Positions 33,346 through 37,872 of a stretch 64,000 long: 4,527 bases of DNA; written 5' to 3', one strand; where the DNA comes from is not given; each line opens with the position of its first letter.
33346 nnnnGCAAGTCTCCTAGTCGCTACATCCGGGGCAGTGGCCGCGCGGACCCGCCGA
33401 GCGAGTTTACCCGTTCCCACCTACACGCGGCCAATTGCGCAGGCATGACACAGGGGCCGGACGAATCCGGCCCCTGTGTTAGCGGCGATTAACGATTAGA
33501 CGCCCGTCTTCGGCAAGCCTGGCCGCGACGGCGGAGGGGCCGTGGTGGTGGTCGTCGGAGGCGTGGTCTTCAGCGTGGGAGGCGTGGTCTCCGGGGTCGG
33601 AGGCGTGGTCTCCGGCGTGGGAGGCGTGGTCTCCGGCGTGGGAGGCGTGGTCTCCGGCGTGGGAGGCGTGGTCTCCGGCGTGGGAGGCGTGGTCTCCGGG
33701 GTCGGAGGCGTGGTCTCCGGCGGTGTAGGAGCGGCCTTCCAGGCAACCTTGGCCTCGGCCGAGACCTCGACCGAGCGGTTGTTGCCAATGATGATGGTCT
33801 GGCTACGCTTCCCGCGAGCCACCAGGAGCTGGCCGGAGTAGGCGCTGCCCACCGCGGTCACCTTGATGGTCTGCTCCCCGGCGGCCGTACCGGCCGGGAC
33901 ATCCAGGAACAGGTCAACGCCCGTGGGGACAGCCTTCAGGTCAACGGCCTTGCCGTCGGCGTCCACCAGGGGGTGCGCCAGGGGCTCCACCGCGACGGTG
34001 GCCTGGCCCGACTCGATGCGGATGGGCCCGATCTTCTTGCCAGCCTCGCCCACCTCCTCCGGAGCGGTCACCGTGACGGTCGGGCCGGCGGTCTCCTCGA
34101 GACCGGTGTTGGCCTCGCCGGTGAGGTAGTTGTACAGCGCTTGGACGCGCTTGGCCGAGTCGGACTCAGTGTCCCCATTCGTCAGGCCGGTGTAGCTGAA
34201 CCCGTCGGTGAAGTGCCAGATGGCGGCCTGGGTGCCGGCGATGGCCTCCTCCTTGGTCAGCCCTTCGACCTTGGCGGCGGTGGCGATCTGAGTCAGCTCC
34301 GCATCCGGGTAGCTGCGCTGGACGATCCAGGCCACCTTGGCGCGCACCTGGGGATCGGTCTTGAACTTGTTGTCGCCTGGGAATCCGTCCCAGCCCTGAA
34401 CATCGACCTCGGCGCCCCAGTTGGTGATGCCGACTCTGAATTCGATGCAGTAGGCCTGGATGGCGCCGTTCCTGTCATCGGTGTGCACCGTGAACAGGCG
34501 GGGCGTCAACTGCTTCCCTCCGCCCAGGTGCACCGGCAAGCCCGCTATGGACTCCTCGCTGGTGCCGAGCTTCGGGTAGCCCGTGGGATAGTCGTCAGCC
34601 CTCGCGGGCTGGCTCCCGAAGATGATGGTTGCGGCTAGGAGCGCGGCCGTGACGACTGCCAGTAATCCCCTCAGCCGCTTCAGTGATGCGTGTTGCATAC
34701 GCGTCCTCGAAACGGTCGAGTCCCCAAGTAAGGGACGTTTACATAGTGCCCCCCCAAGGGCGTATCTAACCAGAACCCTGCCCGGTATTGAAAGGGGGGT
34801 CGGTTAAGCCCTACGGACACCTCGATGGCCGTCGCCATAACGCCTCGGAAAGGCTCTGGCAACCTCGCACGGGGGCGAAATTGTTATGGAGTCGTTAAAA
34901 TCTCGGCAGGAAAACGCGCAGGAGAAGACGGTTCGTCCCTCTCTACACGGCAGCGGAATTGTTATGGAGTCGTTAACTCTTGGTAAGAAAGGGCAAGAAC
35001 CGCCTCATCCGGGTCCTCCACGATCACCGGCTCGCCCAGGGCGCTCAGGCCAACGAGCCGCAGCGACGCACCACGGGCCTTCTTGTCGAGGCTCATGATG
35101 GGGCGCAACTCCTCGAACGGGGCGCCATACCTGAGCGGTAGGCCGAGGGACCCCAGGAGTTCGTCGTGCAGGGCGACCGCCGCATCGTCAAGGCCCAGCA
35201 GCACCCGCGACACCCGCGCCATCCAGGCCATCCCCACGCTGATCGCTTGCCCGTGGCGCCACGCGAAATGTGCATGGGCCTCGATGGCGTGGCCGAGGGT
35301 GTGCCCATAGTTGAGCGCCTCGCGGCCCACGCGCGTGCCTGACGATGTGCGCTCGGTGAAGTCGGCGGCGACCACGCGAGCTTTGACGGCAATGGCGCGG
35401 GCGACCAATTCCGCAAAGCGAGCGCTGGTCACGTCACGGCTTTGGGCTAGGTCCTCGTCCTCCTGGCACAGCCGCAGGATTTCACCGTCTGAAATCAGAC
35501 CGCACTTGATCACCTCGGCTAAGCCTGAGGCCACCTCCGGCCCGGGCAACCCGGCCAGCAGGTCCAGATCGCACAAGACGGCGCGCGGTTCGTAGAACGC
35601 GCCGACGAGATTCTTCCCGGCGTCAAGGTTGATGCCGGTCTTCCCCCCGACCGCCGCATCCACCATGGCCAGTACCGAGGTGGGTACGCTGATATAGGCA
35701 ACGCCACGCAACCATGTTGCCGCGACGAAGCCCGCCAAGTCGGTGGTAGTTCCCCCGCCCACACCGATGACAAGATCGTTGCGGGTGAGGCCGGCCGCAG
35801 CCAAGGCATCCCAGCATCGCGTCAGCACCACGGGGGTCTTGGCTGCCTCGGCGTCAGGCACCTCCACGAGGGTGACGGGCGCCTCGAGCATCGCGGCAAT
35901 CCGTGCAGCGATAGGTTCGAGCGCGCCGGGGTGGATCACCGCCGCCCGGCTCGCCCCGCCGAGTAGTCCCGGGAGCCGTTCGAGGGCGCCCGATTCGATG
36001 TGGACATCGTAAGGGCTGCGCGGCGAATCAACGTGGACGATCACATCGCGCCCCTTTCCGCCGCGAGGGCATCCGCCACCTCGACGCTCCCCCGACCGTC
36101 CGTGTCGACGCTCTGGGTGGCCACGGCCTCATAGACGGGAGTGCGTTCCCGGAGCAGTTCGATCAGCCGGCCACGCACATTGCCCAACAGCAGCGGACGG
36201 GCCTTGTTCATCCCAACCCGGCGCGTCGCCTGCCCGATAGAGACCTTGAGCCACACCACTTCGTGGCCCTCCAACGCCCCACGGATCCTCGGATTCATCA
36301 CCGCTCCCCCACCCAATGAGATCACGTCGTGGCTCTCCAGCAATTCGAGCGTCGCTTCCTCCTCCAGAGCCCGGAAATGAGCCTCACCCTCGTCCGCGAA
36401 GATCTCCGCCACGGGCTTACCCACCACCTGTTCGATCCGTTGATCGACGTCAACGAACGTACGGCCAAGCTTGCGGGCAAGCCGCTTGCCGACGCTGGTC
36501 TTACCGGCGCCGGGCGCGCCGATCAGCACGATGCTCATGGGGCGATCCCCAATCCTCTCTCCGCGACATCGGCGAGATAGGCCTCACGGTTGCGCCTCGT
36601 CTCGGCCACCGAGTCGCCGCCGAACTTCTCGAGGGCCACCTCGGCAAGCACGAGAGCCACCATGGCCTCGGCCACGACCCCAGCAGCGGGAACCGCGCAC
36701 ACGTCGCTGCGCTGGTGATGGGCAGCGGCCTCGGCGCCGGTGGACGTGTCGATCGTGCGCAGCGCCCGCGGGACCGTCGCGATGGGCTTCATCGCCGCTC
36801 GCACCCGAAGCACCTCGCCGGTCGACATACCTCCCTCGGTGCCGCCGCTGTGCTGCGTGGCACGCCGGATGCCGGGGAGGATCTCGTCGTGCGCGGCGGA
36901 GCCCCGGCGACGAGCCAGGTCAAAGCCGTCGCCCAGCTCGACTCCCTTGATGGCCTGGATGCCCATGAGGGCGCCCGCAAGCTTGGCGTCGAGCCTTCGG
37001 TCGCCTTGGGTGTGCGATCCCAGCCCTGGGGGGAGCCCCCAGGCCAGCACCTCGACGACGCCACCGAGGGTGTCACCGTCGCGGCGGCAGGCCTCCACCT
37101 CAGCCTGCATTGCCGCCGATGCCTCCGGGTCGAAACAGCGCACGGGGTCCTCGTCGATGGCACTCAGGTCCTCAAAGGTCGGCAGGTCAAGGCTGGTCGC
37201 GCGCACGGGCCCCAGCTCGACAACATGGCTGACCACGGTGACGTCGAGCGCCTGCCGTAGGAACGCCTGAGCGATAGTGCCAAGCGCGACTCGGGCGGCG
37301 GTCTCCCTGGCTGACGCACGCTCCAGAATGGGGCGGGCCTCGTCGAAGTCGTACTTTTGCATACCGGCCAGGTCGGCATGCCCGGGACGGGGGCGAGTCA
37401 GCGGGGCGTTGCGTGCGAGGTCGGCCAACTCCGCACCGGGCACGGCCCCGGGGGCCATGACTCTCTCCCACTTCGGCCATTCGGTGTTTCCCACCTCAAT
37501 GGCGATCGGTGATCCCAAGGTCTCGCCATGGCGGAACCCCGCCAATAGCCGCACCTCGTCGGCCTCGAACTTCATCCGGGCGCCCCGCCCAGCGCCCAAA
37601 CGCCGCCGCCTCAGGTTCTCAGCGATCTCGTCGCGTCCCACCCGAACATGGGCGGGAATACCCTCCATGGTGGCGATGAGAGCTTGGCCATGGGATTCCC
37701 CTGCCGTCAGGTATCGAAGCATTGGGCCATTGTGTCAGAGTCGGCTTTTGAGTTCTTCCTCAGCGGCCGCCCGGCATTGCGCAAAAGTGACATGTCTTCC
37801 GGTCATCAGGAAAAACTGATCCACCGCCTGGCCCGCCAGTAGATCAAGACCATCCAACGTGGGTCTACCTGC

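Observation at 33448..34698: Thioester adhesin ends at LPKTGV with no hydrophobic or charged tail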

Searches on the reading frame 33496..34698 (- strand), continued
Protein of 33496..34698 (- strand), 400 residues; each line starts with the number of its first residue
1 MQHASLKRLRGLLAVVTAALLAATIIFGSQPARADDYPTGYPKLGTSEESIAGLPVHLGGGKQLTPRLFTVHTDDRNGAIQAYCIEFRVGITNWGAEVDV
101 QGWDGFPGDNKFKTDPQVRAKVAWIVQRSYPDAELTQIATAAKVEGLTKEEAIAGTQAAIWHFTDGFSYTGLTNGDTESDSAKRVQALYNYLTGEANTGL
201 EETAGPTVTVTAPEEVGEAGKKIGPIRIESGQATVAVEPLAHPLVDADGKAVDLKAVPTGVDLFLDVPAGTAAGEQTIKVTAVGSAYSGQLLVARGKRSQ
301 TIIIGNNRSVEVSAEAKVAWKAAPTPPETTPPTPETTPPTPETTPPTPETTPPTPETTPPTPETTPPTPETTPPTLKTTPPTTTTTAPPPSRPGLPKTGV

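Call 43: search_solved_structures(query=A1, max_evalue=1, show_alignments=1)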
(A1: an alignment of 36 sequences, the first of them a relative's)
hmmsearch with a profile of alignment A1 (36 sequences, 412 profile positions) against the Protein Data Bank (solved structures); distinct sequences matched with E-value up to 1: 14.
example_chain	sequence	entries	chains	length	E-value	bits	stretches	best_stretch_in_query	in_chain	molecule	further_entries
6fwy_A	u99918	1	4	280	3.9e-06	29.3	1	147-325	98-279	B-type Cna protein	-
4c0z_A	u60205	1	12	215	1.4e-05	27.5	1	69-177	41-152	ANCILLARY PROTEIN 2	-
8piu_B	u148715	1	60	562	0.00051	22.3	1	272-383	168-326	Dihydrolipoyllysine-residue acetyltransferase component of pyruvate dehydrogenase complex,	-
6ct0_0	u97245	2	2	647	0.00065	22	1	272-383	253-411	Dihydrolipoyllysine-residue acetyltransferase component of pyruvate dehydrogenase complex,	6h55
9j1w_A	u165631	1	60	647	0.0043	19.3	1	272-371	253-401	Acetyltransferase component of pyruvate dehydrogenase complex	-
8x03_A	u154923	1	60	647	0.0054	19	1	272-371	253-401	Acetyltransferase component of pyruvate dehydrogenase complex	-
5a0l_A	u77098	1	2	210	0.018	17.3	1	143-177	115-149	FIBRONECTIN-BINDING PROTEIN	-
7woi_A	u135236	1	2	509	0.028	16.6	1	346-410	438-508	Spa2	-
2xi9_A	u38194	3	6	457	0.048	15.8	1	140-193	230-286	ANCILLARY PROTEIN 1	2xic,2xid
4bug_A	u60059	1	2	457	0.05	15.8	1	140-193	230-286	ANCILLARY PROTEIN 1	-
7uom_01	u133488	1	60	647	0.065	15.4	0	272-353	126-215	Acetyltransferase component of pyruvate dehydrogenase complex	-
4z1p_A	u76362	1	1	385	0.4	12.8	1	350-397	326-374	Cell wall surface anchor protein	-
8co1_Q2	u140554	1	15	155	0.5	12.5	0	262-292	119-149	IPT/TIG domain-containing protein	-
9ynu_F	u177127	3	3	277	0.69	12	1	327-379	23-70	Putative transcription initiation factor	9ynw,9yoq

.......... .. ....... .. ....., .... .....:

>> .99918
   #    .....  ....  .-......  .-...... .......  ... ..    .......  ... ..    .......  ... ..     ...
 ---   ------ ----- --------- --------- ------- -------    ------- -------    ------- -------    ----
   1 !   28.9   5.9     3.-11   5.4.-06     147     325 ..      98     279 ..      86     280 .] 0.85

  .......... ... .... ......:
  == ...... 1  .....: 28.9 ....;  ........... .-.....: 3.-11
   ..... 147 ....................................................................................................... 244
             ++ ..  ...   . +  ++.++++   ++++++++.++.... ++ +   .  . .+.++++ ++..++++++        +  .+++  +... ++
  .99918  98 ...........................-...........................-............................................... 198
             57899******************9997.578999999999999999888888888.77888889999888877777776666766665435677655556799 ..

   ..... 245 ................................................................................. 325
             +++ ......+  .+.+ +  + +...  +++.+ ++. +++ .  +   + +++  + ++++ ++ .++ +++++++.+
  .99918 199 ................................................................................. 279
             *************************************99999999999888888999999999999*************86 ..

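Call 53: predict_structure(alignment_id=A1)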
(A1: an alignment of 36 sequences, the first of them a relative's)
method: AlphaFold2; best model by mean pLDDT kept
length: 400 residues; sequences in the alignment: 36
mean_pLDDT: 84.8   pTM: 0.70
mean pLDDT of the five models: 84.8, 83.5, 83.4, 82.4, 82.3
residues with pLDDT >= 90: 275; 70-90: 23; 50-70: 68; < 50: 34
segments of 3 or more residues with pLDDT < 50: 1-3, 17-33, 378-386
pLDDT, mean of each block of 10 residues (from residue 1): 49 50 45 69 97 93 95 95 94 93 96 98 98 97 98 98 96 95 98 98 95 98 98 97 98 98 98 98 95 95 94 98 88 67 52 56 59 52 49 55
secondary structure, 60 per line:
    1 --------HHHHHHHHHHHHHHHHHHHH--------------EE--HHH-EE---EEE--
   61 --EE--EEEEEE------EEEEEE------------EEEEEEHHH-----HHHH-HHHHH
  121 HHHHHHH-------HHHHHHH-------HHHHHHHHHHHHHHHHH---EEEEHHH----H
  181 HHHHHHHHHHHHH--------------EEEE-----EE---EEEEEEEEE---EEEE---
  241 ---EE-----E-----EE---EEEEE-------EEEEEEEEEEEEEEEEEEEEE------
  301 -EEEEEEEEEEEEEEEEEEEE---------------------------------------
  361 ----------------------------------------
elements in order: H9-28 E56-58 E67-72 E79-84 E97-102 H111-114 H116-127 H135-141 H149-165 E169-172 H180-193 E208-211 E222-230 E234-237 E262-266 E274-294 E302-321

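Call 56: fold_search(model_id=the predicted structure, library=pdb)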
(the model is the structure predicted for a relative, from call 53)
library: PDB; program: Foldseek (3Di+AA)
matches with E <= 10: 698; with E <= 0.001: 4
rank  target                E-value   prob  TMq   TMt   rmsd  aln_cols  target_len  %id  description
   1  6fwy_C                4.6e-12  1.00  0.39  0.51   7.8       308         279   15  Thioester domain of the Enterococcus faecium TIE86 protein (released 2018-08-08)
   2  6fwy_A                1.1e-11  1.00  0.39  0.50   7.8       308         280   15  Thioester domain of the Enterococcus faecium TIE86 protein (released 2018-08-08)
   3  6fwv_B                1.6e-11  1.00  0.41  0.33   6.6       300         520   16  The Bacillus anthracis TIE protein (released 2018-08-08)
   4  6fwv_A                9.0e-11  1.00  0.40  0.32   6.5       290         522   16  The Bacillus anthracis TIE protein (released 2018-08-08)
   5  8xgl_A                1.1e-02  0.96  0.15  0.40  11.2       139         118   13  Structure of the Magnaporthe oryzae effector NIS1 (released 2024-09-18)
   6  8xgl_B                2.2e-02  0.87  0.15  0.38  12.3       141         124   15  Structure of the Magnaporthe oryzae effector NIS1 (released 2024-09-18)
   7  4f8l                  3.3e-02  0.47  0.14  0.29  13.6       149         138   17  X-ray structure of PsaA from Yersinia pestis, in complex with galactose and AEBSF (released 2013-05-22)
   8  4fmr_C                3.5e-02  0.77  0.13  0.20  11.8       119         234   18  Crystal structure of a Putative bacterial DNA binding protein (BVU_2165) from Bacteroides vulgatus ATCC 8482 at 2.25 A (released 2012-08-15)
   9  4fmr_B                3.7e-02  0.82  0.14  0.21  12.0       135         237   17  Crystal structure of a Putative bacterial DNA binding protein (BVU_2165) from Bacteroides vulgatus ATCC 8482 at 2.25 A (released 2012-08-15)
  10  5ln4_A                4.1e-02  0.41  0.14  0.29  13.9       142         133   18  Crystal structure of self-complemented PsaA, the major subunit of pH 6 antigen from Yersinia pests, in complex with ch (released 2016-08-24)
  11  1ug9                  4.3e-02  0.51  0.13  0.06  15.6       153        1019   19  Crystal Structure of Glucodextranase from Arthrobacter globiformis I42 (released 2003-12-09)
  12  4fmr_A                5.7e-02  0.82  0.15  0.23  11.3       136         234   16  Crystal structure of a Putative bacterial DNA binding protein (BVU_2165) from Bacteroides vulgatus ATCC 8482 at 2.25 A (released 2012-08-15)
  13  4my2_A                6.1e-02  0.08  0.08  0.08  20.3       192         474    9  Crystal Structure of Norrin in fusion with Maltose Binding Protein (released 2013-11-13)
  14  9exj                  6.8e-02  0.41  0.12  0.22  16.7       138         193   16  Crystal structure of Aspergillus fumigatus AA11 Lytic Polysaccharide Monooxygenase (AfAA11B) in complex with Cu(II) (released 2025-04-23)
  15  9n9j_P2               6.8e-02  0.12  0.12  0.09  30.8       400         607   10  Structure of a GRP94 folding intermediate engaged with a CCDC134- and FKBP11-bound secretory translocon (released 2025-11-19)
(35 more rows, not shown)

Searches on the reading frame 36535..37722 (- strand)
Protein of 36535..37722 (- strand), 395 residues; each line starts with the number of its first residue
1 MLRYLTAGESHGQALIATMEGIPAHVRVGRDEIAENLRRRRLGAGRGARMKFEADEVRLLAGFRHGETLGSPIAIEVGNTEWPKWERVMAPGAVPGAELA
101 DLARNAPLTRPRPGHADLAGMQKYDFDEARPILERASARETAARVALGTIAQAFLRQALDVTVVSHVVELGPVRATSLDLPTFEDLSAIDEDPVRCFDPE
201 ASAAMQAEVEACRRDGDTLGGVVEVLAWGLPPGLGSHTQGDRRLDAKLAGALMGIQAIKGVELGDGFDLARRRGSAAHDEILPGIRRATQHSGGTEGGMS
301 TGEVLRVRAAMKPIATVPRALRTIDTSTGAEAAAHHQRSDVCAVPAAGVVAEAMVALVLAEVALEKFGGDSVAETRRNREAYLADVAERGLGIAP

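Call 61: find_homologous_proteins(query=window:36535-37722:-, max_evalue=1e-50)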
Query window:36535-37722:- (395 aa): 8000 proteins with E <= 1e-50 among 8000 candidates; the best 120 are listed.
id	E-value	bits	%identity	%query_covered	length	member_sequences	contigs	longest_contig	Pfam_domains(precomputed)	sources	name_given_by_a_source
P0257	4.7e-251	850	100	100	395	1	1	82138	PF01264.27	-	-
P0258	7.4e-218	741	88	100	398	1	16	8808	PF01264.27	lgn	-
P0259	1.0e-216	737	88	99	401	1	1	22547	PF01264.27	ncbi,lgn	-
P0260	2.0e-216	736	87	99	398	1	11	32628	PF01264.27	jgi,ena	jgi:chorismate synthase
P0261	2.8e-216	736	87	99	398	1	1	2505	PF01264.27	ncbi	-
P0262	6.1e-216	735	87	99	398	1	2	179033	PF01264.27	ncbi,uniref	ncbi:chorismate synthase [Tessaracoccus lubricantis]|uniref:Chorismate synthase n=1 Tax=Tessaracoccu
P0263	1.3e-215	734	87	99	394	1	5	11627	PF01264.27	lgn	-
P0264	2.0e-215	733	88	99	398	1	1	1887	PF01264.27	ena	-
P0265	2.6e-215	733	87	99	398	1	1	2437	PF01264.27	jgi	jgi:chorismate synthase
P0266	3.4e-215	732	87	99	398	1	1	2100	PF01264.27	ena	-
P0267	8.5e-215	731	87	99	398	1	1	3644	PF01264.27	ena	-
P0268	9.9e-215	731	87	99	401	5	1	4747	PF01264.27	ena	-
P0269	1.3e-214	730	87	99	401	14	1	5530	PF01264.27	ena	-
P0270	1.4e-214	730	87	99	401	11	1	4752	PF01264.27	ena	-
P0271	1.4e-214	730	86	99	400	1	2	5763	PF01264.27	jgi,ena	-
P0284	3.0e-213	726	87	99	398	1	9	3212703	PF01264.27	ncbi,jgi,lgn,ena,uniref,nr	ncbi:chorismate synthase [Tessaracoccus lapidicaptus]|uniref:Chorismate synthase n=1 Tax=Tessaracocc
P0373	7.1e-203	692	82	99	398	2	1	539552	PF01264.27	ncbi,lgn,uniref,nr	ncbi:chorismate synthase [Arachnia propionica]|uniref:Chorismate synthase n=1 Tax=Arachnia propionic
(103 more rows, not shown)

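Call 62: find_encoding_contigs(protein=P0284, flank=8000, max_places=1)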
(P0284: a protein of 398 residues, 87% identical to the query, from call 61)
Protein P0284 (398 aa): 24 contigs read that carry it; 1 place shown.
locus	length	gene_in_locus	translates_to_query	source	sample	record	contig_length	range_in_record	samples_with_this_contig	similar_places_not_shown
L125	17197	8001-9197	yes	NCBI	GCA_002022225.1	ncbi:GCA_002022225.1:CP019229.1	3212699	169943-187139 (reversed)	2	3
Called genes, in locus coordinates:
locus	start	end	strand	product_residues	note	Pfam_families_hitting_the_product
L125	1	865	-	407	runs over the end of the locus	PF07690:MFS_1, PF00083:Sugar_tr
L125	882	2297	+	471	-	PF05496:RuvB_N, PF13191:AAA_16 (weak), PF00004:AAA, PF07728:AAA_5, PF16193:AAA_assoc_2, PF12002:MgsA_C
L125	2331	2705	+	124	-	PF06103:DUF948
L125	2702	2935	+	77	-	PF19664:DUF6167 (weak)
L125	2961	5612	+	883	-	PF01411:tRNA-synt_2c, PF07973:tRNA_SAD, PF02272:DHHA1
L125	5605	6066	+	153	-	PF03652:RuvX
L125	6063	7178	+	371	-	PF02618:YceG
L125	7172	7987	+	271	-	PF08501:Shikimate_dh_N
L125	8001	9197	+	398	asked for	PF01264:Chorismate_synt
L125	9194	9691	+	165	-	PF13671:AAA_33 (weak), PF01202:SKI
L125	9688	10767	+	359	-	PF00465:Fe-ADH, PF13685:Fe-ADH_2 (weak), PF01761:DHQ_synthase, PF24621:DHQS_C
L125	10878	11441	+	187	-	PF08207:EFP_N, PF01132:EFP, PF09285:Elong-fact-P_C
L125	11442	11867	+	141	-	PF01029:NusB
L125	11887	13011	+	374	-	PF00988:CPSase_sm_chain, PF00117:GATase, PF07722:Peptidase_C26 (faint)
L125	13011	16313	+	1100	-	PF25596:CPSase_L_D1, PF02786:CPSase_L_D2, PF02787:CPSase_L_D3, PF25596:CPSase_L_D1, PF02222:ATP-grasp, PF02786:CPSase_L_D2, PF07478:Dala_Dala_lig_C, PF02142:MGS, +4 more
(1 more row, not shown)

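Call 63: find_encoding_contigs(protein=P0259, flank=8000, max_places=1)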
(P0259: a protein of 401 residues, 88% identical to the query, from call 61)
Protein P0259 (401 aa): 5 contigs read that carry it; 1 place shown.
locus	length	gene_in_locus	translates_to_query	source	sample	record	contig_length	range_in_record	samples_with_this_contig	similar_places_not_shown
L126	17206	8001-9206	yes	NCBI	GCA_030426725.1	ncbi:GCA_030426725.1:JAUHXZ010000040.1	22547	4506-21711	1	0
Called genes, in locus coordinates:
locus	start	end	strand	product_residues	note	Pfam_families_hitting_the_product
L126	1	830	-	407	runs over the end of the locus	PF00083:Sugar_tr, PF06609:TRI12 (weak), PF07690:MFS_1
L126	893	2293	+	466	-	PF00158:Sigma54_activat (faint), PF05496:RuvB_N, PF13191:AAA_16 (weak), PF00004:AAA, PF07728:AAA_5, PF16193:AAA_assoc_2, PF12002:MgsA_C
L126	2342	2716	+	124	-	PF06103:DUF948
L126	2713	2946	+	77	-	PF19664:DUF6167 (weak)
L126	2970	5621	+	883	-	PF01411:tRNA-synt_2c, PF07973:tRNA_SAD, PF02272:DHHA1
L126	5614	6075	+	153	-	PF03652:RuvX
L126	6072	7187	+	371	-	PF02618:YceG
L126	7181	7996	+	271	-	PF08501:Shikimate_dh_N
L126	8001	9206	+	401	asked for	PF01264:Chorismate_synt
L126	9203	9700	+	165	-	PF13238:AAA_18 (weak), PF13671:AAA_33 (weak), PF01202:SKI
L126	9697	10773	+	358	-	PF00465:Fe-ADH (weak), PF13685:Fe-ADH_2 (weak), PF01761:DHQ_synthase, PF24621:DHQS_C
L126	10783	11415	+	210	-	-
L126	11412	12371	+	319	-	-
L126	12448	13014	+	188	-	PF08207:EFP_N, PF01132:EFP, PF09285:Elong-fact-P_C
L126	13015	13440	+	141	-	PF01029:NusB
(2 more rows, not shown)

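Call 64: find_encoding_contigs(protein=P0373, flank=8000, max_places=1)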
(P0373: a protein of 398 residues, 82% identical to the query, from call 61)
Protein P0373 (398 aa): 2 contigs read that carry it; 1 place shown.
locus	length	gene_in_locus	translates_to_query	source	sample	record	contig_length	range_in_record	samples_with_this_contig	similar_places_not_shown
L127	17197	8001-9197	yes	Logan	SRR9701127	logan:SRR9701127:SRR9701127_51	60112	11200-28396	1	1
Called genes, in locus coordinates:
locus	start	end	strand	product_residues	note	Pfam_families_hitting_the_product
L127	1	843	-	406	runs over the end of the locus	PF06609:TRI12 (faint), PF07690:MFS_1, PF00083:Sugar_tr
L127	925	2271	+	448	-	PF00158:Sigma54_activat (faint), PF05496:RuvB_N, PF13191:AAA_16 (faint), PF14532:Sigma54_activ_2 (weak), PF00004:AAA, PF07728:AAA_5 (weak), PF16193:AAA_assoc_2, PF12002:MgsA_C, +1 more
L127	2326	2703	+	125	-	PF06103:DUF948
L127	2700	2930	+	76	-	-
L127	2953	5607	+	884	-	PF01411:tRNA-synt_2c, PF07973:tRNA_SAD, PF02272:DHHA1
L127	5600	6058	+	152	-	PF03652:RuvX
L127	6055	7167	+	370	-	PF02618:YceG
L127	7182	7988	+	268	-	PF08501:Shikimate_dh_N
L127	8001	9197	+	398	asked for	PF01264:Chorismate_synt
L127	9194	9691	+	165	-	PF13238:AAA_18 (weak), PF13671:AAA_33 (weak), PF01202:SKI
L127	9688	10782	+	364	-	PF13685:Fe-ADH_2 (weak), PF01761:DHQ_synthase, PF24621:DHQS_C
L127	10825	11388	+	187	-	PF08207:EFP_N, PF01132:EFP, PF09285:Elong-fact-P_C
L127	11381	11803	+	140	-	PF01029:NusB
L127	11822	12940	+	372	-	PF00988:CPSase_sm_chain, PF07722:Peptidase_C26 (faint), PF00117:GATase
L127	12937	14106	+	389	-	PF02463:SMC_N (weak), PF11398:DUF2813 (faint), PF13175:AAA_15, PF13476:AAA_23, PF13555:AAA_29 (faint), PF13304:AAA_21, PF13175:AAA_15 (weak)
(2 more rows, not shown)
